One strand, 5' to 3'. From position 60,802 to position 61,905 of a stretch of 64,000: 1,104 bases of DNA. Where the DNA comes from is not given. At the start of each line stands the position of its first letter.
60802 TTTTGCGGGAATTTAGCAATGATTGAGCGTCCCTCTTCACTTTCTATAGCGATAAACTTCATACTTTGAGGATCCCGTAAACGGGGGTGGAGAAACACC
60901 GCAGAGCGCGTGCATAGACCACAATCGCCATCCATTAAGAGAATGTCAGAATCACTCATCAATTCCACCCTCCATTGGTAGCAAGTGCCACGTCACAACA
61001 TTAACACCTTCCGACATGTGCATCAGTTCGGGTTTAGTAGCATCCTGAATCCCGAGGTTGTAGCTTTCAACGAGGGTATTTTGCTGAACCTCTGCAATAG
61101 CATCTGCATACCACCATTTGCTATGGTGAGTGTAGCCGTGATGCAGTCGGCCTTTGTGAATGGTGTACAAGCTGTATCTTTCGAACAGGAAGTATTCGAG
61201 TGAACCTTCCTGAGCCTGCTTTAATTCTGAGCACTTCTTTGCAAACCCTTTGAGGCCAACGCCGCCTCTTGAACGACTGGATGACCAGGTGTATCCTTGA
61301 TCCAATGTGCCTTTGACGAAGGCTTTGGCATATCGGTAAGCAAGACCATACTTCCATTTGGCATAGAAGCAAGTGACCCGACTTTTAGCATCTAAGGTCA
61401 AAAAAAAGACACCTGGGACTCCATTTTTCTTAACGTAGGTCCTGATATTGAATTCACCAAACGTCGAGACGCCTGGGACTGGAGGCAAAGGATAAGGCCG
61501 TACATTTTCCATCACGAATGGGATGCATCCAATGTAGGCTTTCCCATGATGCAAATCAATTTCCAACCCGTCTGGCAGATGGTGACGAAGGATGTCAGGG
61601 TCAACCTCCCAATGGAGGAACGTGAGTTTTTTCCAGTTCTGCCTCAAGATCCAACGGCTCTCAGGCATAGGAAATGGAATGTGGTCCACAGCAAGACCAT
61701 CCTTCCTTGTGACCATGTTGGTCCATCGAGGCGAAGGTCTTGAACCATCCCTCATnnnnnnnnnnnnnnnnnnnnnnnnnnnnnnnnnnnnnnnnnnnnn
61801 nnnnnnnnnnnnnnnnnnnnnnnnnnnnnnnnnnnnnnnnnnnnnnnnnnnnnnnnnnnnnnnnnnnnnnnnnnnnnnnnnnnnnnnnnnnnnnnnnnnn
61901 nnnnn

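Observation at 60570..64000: Tight four-gene operon: MMPL/RND exporter, small 4-TM protein, DUF2071, DCC thiol-disulfide oxidoreductase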

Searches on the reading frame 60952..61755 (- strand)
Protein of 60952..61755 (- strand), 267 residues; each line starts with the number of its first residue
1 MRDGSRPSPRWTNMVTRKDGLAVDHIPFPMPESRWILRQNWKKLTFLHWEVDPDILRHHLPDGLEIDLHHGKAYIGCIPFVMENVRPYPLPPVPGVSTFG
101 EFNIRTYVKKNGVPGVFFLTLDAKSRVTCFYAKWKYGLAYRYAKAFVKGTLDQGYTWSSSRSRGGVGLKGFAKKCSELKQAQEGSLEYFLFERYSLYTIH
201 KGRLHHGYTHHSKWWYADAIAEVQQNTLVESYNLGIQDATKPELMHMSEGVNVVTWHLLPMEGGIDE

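Call 3: search_protein_families(library=pfam, proteins=[window:60952-61755:-], max_evalue=0.01)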
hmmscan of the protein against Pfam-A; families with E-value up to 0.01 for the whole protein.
window:60952-61755:- (267 aa): 2 families
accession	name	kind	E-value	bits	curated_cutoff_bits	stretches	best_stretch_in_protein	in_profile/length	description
PF09844.14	DUF2071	-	6.6e-57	193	27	1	38-251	1-211/212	Uncharacterized conserved protein (COG2071)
PF06314.16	ADC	-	0.0059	16.6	29.8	1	41-120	20-89/238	Acetoacetate decarboxylase (ADC)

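Call 4: search_protein_families(library=ncbifam, proteins=[window:60952-61755:-], max_evalue=0.01)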
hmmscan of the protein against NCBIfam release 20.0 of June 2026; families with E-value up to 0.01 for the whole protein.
window:60952-61755:- (267 aa): 0 families

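Call 11: find_encoding_contigs(protein=window:60952-61755:-, flank=10000, max_places=6)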
Protein window:60952-61755:- (267 aa): no gene with exactly this product is on record in the collection.

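Call 12: find_homologous_proteins(query=window:60952-61755:-)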
Query window:60952-61755:- (267 aa): 327 proteins with E <= 0.001 among 578 candidates; the best 120 are listed.
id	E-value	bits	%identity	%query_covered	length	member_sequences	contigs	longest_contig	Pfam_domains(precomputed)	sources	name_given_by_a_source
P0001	1.0e-170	585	95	95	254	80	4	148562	PF09844.15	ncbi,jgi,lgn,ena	-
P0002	1.3e-138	479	78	98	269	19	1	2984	PF09844.15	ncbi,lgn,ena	-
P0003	4.1e-136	471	75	97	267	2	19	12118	PF09844.15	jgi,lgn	jgi:uncharacterized protein YqjF (DUF2071 family)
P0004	1.1e-135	470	78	93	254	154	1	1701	PF09844.15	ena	-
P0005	2.0e-135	469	73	99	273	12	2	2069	PF09844.15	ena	-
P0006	1.3e-133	463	75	95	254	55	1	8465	PF09844.15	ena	-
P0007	1.3e-132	460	75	98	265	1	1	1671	PF09844.15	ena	-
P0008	1.4e-132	459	77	93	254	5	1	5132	PF09844.15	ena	-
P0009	3.1e-132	458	75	94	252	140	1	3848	PF09844.15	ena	-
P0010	1.0e-130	453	75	98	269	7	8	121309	PF09844.15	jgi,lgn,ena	jgi:hypothetical protein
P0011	9.7e-129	447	75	95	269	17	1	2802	PF09844.15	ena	-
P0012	1.1e-125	437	71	93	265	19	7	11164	PF09844.15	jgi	jgi:uncharacterized protein YqjF (DUF2071 family)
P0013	1.2e-115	404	67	94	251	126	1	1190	PF09844.15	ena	-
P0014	6.9e-114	398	66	94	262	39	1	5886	PF09844.15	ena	-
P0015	2.6e-112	393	66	94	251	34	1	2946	PF09844.15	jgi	jgi:hypothetical protein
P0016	3.1e-110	386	66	94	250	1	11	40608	PF09844.15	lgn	-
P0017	1.1e-102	361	76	76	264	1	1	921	PF09844.15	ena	-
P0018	2.0e-98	347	91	60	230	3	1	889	PF09844.15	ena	-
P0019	8.0e-95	335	61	91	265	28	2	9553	PF09844.15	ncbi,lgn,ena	-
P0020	2.2e-94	334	61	91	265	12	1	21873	PF09844.15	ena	-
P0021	9.2e-94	332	60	92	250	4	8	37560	PF09844.15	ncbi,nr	ncbi:MAG: DUF2071 domain-containing protein [Euryarchaeota archaeon]|nr:DUF2071 domain-containing pr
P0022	4.7e-93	330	61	91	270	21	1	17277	PF09844.15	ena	-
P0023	1.9e-92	328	59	96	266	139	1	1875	PF09844.15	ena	-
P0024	5.0e-92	326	60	89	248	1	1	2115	PF09844.15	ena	-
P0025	6.6e-92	326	61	91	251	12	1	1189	PF09844.15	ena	-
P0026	7.2e-92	326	58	92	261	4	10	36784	PF09844.15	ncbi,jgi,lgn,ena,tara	tara:strand:- start:1148 stop:1933 length:786 start_codon:yes stop_codon:yes gene_type:complete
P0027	1.1e-91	325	60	91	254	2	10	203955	PF09844.15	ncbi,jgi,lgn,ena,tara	tara:strand:+ start:6850 stop:7614 length:765 start_codon:yes stop_codon:yes gene_type:complete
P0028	1.4e-91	325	59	93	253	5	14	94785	PF09844.15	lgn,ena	-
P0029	2.1e-91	324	62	91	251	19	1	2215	PF09844.15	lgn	-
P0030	2.3e-91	324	58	95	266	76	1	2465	PF09844.15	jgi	-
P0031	1.5e-90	321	57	93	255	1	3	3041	PF09844.15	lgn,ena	-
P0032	3.1e-90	320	60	91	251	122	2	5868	PF09844.15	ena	-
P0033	2.3e-89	318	56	95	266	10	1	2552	PF09844.15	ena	-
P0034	8.5e-89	316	56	93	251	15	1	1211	PF09844.15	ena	-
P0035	9.8e-88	312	57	91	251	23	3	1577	PF09844.15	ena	-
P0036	1.1e-87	312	58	91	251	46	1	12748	PF09844.15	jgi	-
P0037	5.2e-87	310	57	90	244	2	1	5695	PF09844.15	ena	-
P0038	9.9e-87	309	57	91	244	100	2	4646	PF09844.15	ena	-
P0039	1.0e-86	309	56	90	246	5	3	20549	PF09844.15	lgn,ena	-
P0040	1.2e-86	309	57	89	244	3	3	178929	PF09844.15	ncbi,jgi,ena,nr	ncbi:MAG TPA: DUF2071 domain-containing protein [Candidatus Poseidoniaceae archaeon]|nr:DUF2071 doma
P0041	1.5e-86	308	57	91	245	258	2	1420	PF09844.15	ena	-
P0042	2.3e-86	308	58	92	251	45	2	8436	PF09844.15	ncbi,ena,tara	tara:strand:- start:236 stop:991 length:756 start_codon:yes stop_codon:yes gene_type:complete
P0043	1.1e-85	305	56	90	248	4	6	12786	PF09844.15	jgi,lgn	jgi:uncharacterized protein YqjF (DUF2071 family)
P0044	3.4e-85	304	60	88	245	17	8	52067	PF09844.15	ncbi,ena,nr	ncbi:MAG: hypothetical protein CMA11_07020 [Euryarchaeota archaeon]|nr:hypothetical protein [Euryarc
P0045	5.0e-85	303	56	89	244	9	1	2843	PF09844.15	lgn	-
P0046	5.9e-85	303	56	90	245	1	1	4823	PF09844.15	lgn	-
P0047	1.1e-84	302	58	87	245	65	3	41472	PF09844.15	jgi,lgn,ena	jgi:uncharacterized protein YqjF (DUF2071 family)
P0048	1.6e-84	302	55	91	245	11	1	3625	PF09844.15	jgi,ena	-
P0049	1.6e-84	302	56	90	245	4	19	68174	PF09844.15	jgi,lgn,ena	jgi:uncharacterized protein YqjF (DUF2071 family)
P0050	1.7e-84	302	58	90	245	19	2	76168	PF09844.15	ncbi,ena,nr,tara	ncbi:MAG: DUF2071 domain-containing protein [Candidatus Poseidoniales archaeon]|nr:MAG: DUF2071 doma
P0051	2.2e-84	301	56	90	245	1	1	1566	PF09844.15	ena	-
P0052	3.3e-84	301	55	88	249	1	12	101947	PF09844.15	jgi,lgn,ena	jgi:hypothetical protein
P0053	4.0e-84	300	59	87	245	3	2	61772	PF09844.15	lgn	-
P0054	7.2e-84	300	56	89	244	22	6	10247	PF09844.15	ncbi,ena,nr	ncbi:MAG: DUF2071 domain-containing protein [Candidatus Poseidonia sp.]|nr:DUF2071 domain-containing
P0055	9.0e-84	299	55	89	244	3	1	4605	PF09844.15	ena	-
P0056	9.0e-84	299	58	87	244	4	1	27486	PF09844.15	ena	-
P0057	2.0e-83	298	57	90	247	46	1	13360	PF09844.15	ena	-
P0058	2.1e-83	298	55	89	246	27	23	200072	PF09844.15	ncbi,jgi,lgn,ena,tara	jgi:hypothetical protein|tara:strand:- start:4162 stop:4902 length:741 start_codon:yes stop_codon:ye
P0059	3.1e-83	297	54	90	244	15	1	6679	PF09844.15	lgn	-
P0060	4.8e-83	297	56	90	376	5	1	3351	PF04134.18,PF09844.15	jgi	jgi:uncharacterized protein YqjF (DUF2071 family)/predicted DCC family thiol-disulfide oxidoreductas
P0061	5.3e-83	297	56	91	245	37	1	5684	PF09844.15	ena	-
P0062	7.0e-83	296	56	87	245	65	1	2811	PF09844.15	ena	-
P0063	8.4e-83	296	57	87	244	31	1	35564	PF09844.15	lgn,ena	-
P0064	1.1e-82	296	55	89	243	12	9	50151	PF09844.15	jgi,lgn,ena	-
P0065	1.1e-82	296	57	89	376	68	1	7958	PF04134.18,PF09844.15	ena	-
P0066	1.6e-82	295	56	87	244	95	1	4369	PF09844.15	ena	-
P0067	2.0e-82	295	55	91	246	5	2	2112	PF09844.15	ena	-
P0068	2.0e-82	295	54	91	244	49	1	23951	PF09844.15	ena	-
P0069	2.9e-82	294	53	90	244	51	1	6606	PF09844.15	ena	-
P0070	3.5e-82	294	56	90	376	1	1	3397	PF04134.18,PF09844.15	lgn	-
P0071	3.6e-82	294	55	89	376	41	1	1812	PF04134.18,PF09844.15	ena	-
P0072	4.8e-82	294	56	90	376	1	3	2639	PF04134.18,PF09844.15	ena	-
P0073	9.1e-82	293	56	90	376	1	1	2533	PF04134.18,PF09844.15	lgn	-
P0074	9.1e-82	293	56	90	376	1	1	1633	PF04134.18,PF09844.15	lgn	-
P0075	1.1e-81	292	53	90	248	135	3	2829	PF09844.15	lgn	-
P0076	1.3e-81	292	56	90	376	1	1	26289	PF04134.18,PF09844.15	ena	-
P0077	1.3e-81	292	56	90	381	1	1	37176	PF04134.18,PF09844.15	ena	-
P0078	1.3e-81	292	56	90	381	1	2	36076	PF04134.18,PF09844.15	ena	-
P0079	2.1e-81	291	56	88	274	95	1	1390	PF09844.15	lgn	-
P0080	2.1e-81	291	56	90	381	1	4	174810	PF04134.18,PF09844.15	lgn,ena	-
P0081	2.1e-81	291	56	90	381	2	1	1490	PF04134.18,PF09844.15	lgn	-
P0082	2.3e-81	291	54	91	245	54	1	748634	PF09844.15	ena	-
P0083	2.3e-81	291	56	90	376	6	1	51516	PF04134.18,PF09844.15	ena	-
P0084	2.5e-81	291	56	90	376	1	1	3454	PF04134.18,PF09844.15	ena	-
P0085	2.5e-81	291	56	90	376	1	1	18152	PF04134.18,PF09844.15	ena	-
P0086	3.1e-81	291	55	92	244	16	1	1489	PF09844.15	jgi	-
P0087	3.1e-81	291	56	88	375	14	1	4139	PF04134.18,PF09844.15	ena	-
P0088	4.1e-81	290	57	88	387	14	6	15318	PF04134.18,PF09844.15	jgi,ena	-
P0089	4.1e-81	290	56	90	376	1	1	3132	PF04134.18,PF09844.15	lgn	-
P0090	4.4e-81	290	56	90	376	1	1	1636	PF04134.18,PF09844.15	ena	-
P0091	6.1e-81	290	56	90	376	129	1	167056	PF04134.18,PF09844.15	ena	-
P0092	6.9e-81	290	56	90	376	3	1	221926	PF04134.18,PF09844.15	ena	-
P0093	7.2e-81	290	55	88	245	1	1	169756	PF09844.15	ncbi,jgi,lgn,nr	ncbi:MAG: DUF2071 domain-containing protein [Candidatus Poseidoniaceae archaeon]|jgi:hypothetical pr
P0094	7.6e-81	290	56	90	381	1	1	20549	PF04134.18,PF09844.15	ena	-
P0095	1.1e-80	289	55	90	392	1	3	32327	PF04134.18,PF09844.15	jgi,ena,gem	-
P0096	1.2e-80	289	55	90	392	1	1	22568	PF04134.18,PF09844.15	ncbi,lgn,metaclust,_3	metaclust:\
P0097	1.2e-80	289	55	90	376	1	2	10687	PF04134.18,PF09844.15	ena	-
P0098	1.2e-80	289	55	90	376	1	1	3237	PF04134.18,PF09844.15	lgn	-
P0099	1.5e-80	289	55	90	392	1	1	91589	PF04134.18,PF09844.15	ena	-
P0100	1.6e-80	288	56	90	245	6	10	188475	PF09844.15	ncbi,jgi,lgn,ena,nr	ncbi:MAG: hypothetical protein CMB56_004315 [Methanobacteriota archaeon]|nr:MAG: hypothetical protei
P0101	1.7e-80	288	53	92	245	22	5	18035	PF09844.15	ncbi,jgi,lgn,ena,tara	tara:strand:+ start:714 stop:1451 length:738 start_codon:yes stop_codon:yes gene_type:complete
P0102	2.1e-80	288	54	91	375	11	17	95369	PF04134.18,PF09844.15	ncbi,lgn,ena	ncbi:MAG: DUF2071 domain-containing protein [Candidatus Poseidoniaceae archaeon]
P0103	2.2e-80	288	55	90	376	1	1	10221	PF04134.18,PF09844.15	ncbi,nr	ncbi:MAG: DUF2071 domain-containing protein [Candidatus Poseidoniaceae archaeon]|nr:DUF2071 domain-c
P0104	2.9e-80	288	53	91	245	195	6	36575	PF09844.15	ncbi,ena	-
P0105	3.3e-80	288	53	91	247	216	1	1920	PF09844.15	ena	-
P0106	3.7e-80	287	58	84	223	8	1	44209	PF09844.15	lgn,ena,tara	tara:strand:+ start:11279 stop:11950 length:672 start_codon:yes stop_codon:yes gene_type:complete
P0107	4.4e-80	287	55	90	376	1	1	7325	PF04134.18,PF09844.15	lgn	-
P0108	5.4e-80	287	55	90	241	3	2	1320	PF09844.15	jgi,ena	-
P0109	7.1e-80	286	55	88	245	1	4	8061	PF09844.15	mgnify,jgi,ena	mgnify:CR=1 FL=1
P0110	8.0e-80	286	55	90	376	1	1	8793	PF04134.18,PF09844.15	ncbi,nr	ncbi:MAG: DUF2071 domain-containing protein [Candidatus Poseidoniaceae archaeon]|nr:DUF2071 domain-c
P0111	1.0e-79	286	55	87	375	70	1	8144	PF04134.18,PF09844.15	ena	-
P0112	1.4e-79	285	55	90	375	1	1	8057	PF04134.18,PF09844.15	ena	-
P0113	1.8e-79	285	57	88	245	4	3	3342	PF09844.15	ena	-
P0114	2.0e-79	285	53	89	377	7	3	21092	PF04134.18,PF09844.15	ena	-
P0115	2.1e-79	285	55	87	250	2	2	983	PF09844.15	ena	-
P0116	2.4e-79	285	55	90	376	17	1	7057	PF04134.18,PF09844.15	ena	-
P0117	3.1e-79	284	55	90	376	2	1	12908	PF04134.18,PF09844.15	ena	-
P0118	3.8e-79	284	53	89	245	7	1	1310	PF09844.15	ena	-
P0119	4.2e-79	284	54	88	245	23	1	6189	PF09844.15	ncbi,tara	tara:strand:+ start:4768 stop:5505 length:738 start_codon:yes stop_codon:yes gene_type:complete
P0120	4.8e-79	284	55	91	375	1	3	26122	PF04134.18,PF09844.15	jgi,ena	-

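Call 13: find_encoding_contigs(protein=P0001, flank=10000, max_places=4)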
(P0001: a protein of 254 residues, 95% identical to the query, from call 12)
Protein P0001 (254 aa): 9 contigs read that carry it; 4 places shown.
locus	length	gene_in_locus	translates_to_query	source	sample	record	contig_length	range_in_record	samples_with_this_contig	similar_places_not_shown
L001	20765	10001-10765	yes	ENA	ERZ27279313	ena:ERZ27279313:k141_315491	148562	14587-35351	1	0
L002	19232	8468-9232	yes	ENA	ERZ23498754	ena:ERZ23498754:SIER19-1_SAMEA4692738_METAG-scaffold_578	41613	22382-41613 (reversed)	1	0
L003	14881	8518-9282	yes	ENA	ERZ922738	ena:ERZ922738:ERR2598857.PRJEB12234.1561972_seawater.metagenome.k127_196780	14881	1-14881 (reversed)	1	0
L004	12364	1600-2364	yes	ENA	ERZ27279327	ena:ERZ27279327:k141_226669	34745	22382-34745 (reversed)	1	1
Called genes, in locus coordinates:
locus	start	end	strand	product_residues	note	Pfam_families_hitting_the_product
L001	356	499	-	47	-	-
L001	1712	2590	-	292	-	PF01513:NAD_kinase (weak)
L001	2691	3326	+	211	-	-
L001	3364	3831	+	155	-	PF01894:YjbQ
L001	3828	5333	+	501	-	-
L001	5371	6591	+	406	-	PF00108:Thiolase_N, PF02803:Thiolase_C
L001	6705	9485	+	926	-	PF02460:Patched (faint), PF03176:MMPL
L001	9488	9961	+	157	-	PF14108:ABA4-like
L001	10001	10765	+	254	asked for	PF09844:DUF2071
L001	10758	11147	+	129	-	PF04134:DCC1-like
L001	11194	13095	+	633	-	-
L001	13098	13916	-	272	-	PF01925:TauE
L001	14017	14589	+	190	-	PF04011:LemA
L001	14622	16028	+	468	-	PF01368:DHH, PF02272:DHHA1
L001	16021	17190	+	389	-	PF01963:TraB_PrgY_gumN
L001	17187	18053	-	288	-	PF00809:Pterin_bind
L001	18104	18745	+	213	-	-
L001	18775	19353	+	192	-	PF01994:Trm56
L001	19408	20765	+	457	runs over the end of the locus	PF00988:CPSase_sm_chain, PF00117:GATase, PF07722:Peptidase_C26 (weak)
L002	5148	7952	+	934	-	PF02460:Patched (faint), PF03176:MMPL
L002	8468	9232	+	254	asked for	PF09844:DUF2071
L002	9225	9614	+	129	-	PF04134:DCC1-like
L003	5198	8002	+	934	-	PF02460:Patched (faint), PF03176:MMPL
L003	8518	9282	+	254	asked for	PF09844:DUF2071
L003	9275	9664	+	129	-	PF04134:DCC1-like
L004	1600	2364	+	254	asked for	PF09844:DUF2071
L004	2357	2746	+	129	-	PF04134:DCC1-like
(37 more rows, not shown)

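Call 23: search_solved_structures(query=window:60952-61755:-, max_evalue=10)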
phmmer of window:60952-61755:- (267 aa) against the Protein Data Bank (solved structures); distinct sequences matched with E-value up to 10: 5.
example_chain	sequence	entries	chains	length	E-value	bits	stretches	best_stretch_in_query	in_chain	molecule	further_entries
8gju_J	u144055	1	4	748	0.23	13.9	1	52-172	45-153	Methylmalonyl-CoA mutase, mitochondrial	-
2xij_A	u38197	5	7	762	0.23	13.9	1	52-172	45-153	METHYLMALONYL-COA MUTASE, MITOCHONDRIAL | Methylmalonyl-CoA mutase, mitochondrial precursor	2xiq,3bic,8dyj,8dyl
7v6s_A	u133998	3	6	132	0.5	12.8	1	120-171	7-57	Murein DD-endopeptidase MepS/Murein LD-carboxypeptidase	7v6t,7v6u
1usy_C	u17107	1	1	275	0.8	12.1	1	176-246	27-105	ATP PHOSPHORIBOSYLTRANSFERASE REGULATORY SUBUNIT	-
1usy_A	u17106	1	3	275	0.91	11.9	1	176-246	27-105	ATP PHOSPHORIBOSYLTRANSFERASE REGULATORY SUBUNIT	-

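Call 28: find_encoding_contigs(protein=P0092, flank=8000, max_places=2)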
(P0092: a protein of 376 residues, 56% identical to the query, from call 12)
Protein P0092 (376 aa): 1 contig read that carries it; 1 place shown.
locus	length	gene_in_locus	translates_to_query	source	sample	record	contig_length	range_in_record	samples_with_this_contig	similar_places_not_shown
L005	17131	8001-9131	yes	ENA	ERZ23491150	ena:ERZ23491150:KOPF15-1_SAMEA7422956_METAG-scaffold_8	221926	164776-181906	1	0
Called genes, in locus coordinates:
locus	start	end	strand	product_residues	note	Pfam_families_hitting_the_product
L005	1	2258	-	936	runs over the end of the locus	PF01315:Ald_Xan_dh_C, PF02738:MoCoBD_1, PF20256:MoCoBD_2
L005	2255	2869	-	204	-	PF13085:Fer2_3, PF01799:Fer2_2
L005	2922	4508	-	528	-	PF01553:Acyltransferase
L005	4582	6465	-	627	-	PF00082:Peptidase_S8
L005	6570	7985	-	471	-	-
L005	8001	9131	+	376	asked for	PF09844:DUF2071, PF04134:DCC1-like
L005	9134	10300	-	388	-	PF11449:ArsP_2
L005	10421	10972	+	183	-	PF00929:RNase_T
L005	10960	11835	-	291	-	PF02625:XdhC_CoxI, PF13478:XdhC_C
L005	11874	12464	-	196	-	PF12804:NTP_transf_3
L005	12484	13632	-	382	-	PF02771:Acyl-CoA_dh_N, PF02770:Acyl-CoA_dh_M, PF00441:Acyl-CoA_dh_1, PF08028:Acyl-CoA_dh_2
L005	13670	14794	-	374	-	PF01699:Na_Ca_ex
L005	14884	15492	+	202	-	PF00230:MIP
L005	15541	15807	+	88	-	-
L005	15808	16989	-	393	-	PF00180:Iso_dh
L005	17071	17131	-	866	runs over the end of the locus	PF00676:E1_dh, PF02779:Transket_pyr, PF02780:Transketolase_C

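Call 29: find_encoding_contigs(protein=P0082, flank=8000, max_places=2)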
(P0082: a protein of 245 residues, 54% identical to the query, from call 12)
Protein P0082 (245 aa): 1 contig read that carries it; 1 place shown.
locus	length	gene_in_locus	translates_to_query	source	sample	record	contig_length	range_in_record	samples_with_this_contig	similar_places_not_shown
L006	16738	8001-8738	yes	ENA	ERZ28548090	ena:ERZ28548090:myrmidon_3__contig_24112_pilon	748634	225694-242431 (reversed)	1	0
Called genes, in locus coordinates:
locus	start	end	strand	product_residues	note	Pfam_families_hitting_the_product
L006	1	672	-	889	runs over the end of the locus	PF00657:Lipase_GDSL, PF18884:TSP3_bac (weak)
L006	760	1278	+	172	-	PF01625:PMSR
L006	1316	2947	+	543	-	PF00171:Aldedh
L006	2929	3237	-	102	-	-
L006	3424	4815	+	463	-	PF13367:PrsW-protease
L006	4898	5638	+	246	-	PF01940:DUF92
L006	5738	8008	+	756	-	-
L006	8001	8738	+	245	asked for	PF09844:DUF2071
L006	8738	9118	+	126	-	PF04134:DCC1-like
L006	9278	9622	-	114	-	-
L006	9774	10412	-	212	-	-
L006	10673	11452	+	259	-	-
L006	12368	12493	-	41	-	-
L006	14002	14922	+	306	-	-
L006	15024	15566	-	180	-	-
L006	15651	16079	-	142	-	-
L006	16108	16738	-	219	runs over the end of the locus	PF00121:TIM, PF05690:ThiG (weak)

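Call 30: find_encoding_contigs(protein=P0027, flank=8000, max_places=2)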
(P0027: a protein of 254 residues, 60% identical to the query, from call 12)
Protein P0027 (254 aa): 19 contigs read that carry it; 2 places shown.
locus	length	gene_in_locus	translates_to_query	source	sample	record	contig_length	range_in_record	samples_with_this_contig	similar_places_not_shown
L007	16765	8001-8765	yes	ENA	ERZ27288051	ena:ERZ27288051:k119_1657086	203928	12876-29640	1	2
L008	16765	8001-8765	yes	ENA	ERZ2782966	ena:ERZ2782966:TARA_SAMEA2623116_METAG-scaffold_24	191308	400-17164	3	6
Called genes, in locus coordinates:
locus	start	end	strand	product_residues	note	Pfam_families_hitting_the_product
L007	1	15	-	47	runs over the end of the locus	-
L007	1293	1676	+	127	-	-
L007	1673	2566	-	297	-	PF01513:NAD_kinase (weak)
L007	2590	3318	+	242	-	-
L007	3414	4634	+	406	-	PF00108:Thiolase_N, PF02803:Thiolase_C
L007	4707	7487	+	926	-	PF03176:MMPL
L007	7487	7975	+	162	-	PF14108:ABA4-like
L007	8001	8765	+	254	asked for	PF09844:DUF2071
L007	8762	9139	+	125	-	PF04134:DCC1-like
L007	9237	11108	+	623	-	-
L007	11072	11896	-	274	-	PF01925:TauE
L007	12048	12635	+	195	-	PF04011:LemA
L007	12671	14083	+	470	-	PF01368:DHH, PF02272:DHHA1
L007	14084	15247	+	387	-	PF01963:TraB_PrgY_gumN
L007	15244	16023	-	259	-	PF00809:Pterin_bind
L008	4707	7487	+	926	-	PF03176:MMPL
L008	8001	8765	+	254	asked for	PF09844:DUF2071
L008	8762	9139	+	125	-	PF04134:DCC1-like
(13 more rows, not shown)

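Call 31: search_protein_representatives(protein=window:60952-61755:-)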
Query: 267 residues. Proteins with E-value up to 0.001 (for the whole library): 4823; up to 1e-10: 2617; up to 1e-30: 248. The best 150 are listed.
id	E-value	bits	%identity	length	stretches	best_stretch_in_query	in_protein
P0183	2.1e-83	296.3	56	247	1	23-258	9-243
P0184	9.2e-79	281.1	55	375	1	24-258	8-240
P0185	1.6e-61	224.5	33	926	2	34-261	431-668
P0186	4.8e-61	222.9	36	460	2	27-261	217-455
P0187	1.5e-54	201.6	44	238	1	32-262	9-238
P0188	2.2e-53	197.8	57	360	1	24-191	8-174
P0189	7.1e-52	192.8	31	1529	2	32-258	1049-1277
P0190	2.4e-51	191.1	45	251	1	15-258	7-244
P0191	2.7e-50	187.6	42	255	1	22-257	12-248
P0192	2.0e-48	181.5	49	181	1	82-258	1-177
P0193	3.1e-44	167.8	40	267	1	21-259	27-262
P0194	7.7e-44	166.5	38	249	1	24-265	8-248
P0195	3.2e-43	164.4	40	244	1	27-255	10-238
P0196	3.4e-43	164.3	77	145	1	14-105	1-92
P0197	4.2e-43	164.0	40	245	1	24-256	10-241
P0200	1.3e-41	159.1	38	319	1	23-260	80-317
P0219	1.1e-38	149.6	37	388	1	24-258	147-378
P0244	6.7e-37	143.7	35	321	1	23-257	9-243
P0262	2.7e-35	138.4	36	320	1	23-256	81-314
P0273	5.6e-35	137.4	38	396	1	24-261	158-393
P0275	7.7e-35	136.9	38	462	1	36-257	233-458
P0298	5.5e-34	134.1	38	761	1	25-245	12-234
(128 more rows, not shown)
